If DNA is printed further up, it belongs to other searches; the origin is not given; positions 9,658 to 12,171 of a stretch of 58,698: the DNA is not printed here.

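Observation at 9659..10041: Excisionase-type HTH module inserted inside the sdhCAB operon and fused in frame to SdhA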

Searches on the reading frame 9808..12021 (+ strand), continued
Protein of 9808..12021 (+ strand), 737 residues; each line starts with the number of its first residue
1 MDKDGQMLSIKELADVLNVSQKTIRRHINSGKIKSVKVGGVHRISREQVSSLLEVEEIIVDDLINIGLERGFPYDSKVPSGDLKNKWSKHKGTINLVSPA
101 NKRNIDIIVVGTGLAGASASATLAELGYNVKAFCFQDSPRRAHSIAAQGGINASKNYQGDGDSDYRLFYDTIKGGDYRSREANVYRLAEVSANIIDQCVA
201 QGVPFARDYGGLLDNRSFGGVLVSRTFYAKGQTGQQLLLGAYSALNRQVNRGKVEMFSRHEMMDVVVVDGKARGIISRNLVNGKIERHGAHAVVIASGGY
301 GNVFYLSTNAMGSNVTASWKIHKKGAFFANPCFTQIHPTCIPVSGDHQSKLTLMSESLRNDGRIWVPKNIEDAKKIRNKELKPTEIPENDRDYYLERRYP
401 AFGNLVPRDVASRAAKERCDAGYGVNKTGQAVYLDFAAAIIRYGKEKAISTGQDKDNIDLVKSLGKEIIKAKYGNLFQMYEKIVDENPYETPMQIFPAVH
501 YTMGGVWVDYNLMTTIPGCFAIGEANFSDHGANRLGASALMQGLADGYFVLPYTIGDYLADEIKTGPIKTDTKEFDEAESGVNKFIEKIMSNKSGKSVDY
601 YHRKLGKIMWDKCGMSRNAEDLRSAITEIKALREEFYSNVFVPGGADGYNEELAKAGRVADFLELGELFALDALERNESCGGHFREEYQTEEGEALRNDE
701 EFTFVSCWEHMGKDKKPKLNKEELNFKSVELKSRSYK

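Call 47: find_encoding_contigs(protein=P0166, flank=3000, max_places=3)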
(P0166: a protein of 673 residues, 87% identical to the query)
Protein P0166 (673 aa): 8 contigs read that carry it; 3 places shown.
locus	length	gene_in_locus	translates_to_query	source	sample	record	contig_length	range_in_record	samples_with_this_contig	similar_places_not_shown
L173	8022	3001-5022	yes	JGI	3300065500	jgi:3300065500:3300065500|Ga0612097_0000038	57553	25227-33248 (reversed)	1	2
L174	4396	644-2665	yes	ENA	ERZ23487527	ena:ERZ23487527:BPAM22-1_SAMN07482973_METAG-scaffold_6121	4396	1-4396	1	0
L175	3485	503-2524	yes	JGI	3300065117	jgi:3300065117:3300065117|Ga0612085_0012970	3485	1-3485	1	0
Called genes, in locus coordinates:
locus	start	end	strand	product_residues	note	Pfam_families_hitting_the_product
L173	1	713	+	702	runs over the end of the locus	PF08206:OB_RNB, PF17876:CSD2, PF00773:RNB, PF00575:S1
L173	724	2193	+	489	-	PF13205:Big_5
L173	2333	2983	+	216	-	PF01127:Sdh_cyt (faint)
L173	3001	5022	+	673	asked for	PF00890:FAD_binding_2, PF02910:Succ_DH_flav_C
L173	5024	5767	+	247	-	PF13085:Fer2_3, PF13187:Fer4_9 (faint), PF13237:Fer4_10 (faint), PF12838:Fer4_7, PF13183:Fer4_8, PF13534:Fer4_17 (weak)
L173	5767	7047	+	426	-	PF05195:AMP_N, PF00557:Peptidase_M24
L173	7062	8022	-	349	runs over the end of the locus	PF00586:AIRS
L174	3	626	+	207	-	?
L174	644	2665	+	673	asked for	PF00890:FAD_binding_2, PF02910:Succ_DH_flav_C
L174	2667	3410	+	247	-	PF13085:Fer2_3, PF13187:Fer4_9 (faint), PF13237:Fer4_10 (faint), PF12838:Fer4_7, PF13183:Fer4_8, PF13534:Fer4_17 (weak)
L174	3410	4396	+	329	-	?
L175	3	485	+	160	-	?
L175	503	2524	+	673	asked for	PF00890:FAD_binding_2, PF02910:Succ_DH_flav_C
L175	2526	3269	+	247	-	PF13085:Fer2_3, PF13187:Fer4_9 (faint), PF13237:Fer4_10 (faint), PF12838:Fer4_7, PF13183:Fer4_8, PF13534:Fer4_17 (weak)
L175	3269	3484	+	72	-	?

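Call 48: find_encoding_contigs(protein=P0216, flank=3000, max_places=2)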
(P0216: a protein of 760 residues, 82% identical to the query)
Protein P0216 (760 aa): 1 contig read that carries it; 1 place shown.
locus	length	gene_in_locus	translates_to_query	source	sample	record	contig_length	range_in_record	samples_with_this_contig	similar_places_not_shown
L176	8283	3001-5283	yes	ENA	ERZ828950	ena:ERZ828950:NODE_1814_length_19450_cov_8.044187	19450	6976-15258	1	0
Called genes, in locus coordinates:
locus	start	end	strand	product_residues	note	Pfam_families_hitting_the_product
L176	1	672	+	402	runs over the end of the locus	PF07690:MFS_1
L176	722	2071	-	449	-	PF05195:AMP_N, PF00557:Peptidase_M24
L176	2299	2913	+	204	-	-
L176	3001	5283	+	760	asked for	PF00890:FAD_binding_2, PF01266:DAO (faint), PF07992:Pyr_redox_2 (faint), PF02910:Succ_DH_flav_C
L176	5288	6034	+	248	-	PF13085:Fer2_3, PF13237:Fer4_10 (faint), PF12838:Fer4_7, PF13183:Fer4_8, PF13534:Fer4_17 (weak)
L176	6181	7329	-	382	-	PF00144:Beta-lactamase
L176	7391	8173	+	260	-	PF00795:CN_hydrolase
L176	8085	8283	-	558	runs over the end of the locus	PF13205:Big_5, PF09912:DUF2141 (faint)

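Call 49: predict_structure(alignment_id=A3)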
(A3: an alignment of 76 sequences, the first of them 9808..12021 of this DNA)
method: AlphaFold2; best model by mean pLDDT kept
length: 737 residues; sequences in the alignment: 76
mean_pLDDT: 61.3   pTM: 0.66
mean pLDDT of the five models: 61.3, 58.0, 57.8, 52.6, 46.0
residues with pLDDT >= 90: 87; 70-90: 233; 50-70: 150; < 50: 267
segments of 3 or more residues with pLDDT < 50: 1-5, 38-40, 53-70, 138-239, 298-310, 331-357, 395-413, 425-430, 497-504, 524-553, 679-697, 726-737
pLDDT, mean of each block of 10 residues (from residue 1): 51 74 80 64 64 38 31 60 56 62 84 67 78 66 31 28 27 26 30 32 25 22 28 42 65 85 92 93 93 69 41 74 80 40 34 44 75 78 80 49 34 52 49 73 87 92 86 64 64 56 50 73 44 35 35 60 80 96 95 91 75 63 89 96 88 86 83 64 38 43 70 83 51 27
secondary structure, 60 per line:
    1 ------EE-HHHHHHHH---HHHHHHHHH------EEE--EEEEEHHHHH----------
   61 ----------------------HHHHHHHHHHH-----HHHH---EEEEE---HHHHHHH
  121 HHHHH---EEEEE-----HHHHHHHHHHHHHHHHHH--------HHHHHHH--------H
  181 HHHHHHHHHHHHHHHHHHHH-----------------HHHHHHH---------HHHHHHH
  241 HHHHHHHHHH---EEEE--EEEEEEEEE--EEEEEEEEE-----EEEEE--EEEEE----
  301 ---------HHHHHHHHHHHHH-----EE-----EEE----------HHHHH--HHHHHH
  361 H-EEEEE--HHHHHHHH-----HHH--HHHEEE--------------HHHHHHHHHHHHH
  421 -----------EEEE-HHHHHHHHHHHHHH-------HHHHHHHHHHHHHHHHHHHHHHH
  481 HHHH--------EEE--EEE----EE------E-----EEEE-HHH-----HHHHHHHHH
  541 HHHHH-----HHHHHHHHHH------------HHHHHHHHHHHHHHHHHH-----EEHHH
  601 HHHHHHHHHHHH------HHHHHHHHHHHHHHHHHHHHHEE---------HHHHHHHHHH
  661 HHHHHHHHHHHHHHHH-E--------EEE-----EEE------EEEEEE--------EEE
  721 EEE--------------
elements in order (helices of 4 or more, strands of 3 or more residues): H10-17 H21-29 E36-38 E41-45 H46-50 H83-93 H99-102 E106-110 H114-125 E129-133 H139-156 H165-171 H180-200 H218-224 H234-250 E254-257 E260-268 E271-279 E285-289 E292-296 H310-322 E335-337 H348-352 H355-361 E363-367 H370-377 E391-393 H408-420 E432-435 H437-450 H458-484 E493-495 E498-500 E519-522 H532-545 H551-560 H573-590 H598-612 H619-639 H651-676 E687-689 E695-697 E704-709 E718-723
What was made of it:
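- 9970..10029 (+): Flexible, variable, acidic linker (aa 55-74) ending in the conserved FP(F/Y) junction motif (10021-10029). Low pLDDT in the full-length model (38 and 31 for residue blocks 51-60 and 61-70, call 49).
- Tried and rejected: It was poor (pLDDT 61) and was used only for the disordered linker (call 49).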
